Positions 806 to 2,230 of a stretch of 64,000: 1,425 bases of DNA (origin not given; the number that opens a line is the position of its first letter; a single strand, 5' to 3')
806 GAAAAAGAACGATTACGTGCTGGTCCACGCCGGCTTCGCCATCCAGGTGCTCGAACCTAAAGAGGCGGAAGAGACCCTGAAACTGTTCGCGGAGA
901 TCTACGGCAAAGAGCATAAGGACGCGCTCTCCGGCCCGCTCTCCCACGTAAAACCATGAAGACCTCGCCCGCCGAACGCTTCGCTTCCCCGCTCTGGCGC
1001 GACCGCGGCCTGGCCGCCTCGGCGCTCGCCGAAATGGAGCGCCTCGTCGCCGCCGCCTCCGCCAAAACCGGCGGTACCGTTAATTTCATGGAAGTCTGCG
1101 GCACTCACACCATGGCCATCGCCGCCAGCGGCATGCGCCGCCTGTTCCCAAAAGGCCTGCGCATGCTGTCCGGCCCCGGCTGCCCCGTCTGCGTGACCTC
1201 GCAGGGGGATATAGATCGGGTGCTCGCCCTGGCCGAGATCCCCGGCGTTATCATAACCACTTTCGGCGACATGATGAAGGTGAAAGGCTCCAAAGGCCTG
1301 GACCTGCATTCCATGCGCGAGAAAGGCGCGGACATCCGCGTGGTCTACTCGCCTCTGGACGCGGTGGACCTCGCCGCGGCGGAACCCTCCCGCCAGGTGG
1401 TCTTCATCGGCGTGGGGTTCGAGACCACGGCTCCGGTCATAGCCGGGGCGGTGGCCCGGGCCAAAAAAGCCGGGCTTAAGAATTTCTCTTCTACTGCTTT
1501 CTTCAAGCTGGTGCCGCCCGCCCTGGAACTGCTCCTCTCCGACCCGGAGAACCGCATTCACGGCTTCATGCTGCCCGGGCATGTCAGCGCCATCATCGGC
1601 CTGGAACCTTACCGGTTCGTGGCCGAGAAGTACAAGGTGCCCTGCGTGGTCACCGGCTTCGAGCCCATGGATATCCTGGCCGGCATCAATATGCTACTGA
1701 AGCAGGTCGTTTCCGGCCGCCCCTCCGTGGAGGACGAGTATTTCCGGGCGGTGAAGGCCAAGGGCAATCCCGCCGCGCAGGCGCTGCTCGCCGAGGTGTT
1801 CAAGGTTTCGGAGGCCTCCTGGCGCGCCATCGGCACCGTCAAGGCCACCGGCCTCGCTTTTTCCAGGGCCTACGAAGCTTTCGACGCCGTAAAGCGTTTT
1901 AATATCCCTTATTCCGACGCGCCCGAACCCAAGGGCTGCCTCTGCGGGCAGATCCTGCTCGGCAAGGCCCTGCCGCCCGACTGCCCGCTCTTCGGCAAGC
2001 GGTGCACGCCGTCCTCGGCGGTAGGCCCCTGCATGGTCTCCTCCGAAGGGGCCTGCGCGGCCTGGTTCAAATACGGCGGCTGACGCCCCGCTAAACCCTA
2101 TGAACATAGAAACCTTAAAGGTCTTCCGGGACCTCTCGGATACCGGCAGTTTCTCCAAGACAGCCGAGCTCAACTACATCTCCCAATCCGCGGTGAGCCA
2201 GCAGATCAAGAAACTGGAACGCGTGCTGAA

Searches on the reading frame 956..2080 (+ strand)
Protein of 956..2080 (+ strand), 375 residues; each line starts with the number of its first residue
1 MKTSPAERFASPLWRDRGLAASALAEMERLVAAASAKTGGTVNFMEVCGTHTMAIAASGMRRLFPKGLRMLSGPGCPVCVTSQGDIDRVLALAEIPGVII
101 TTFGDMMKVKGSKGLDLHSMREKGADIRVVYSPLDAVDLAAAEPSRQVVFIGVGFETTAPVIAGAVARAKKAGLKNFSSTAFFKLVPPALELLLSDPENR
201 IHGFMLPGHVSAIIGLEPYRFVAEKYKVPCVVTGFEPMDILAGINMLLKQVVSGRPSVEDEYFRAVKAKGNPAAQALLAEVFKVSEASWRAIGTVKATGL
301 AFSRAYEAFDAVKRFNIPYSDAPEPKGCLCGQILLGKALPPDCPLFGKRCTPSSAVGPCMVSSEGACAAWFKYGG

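Call 49: search_protein_families(library=pfam, proteins=[window:956-2080:+], max_evalue=0.00001)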
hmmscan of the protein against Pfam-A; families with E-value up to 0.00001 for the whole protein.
window:956-2080:+ (375 aa): 1 family
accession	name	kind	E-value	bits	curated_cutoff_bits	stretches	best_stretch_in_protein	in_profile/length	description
PF01924.21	HypD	-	1.9e-141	471.7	25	1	35-374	13-351/351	Hydrogenase formation hypA family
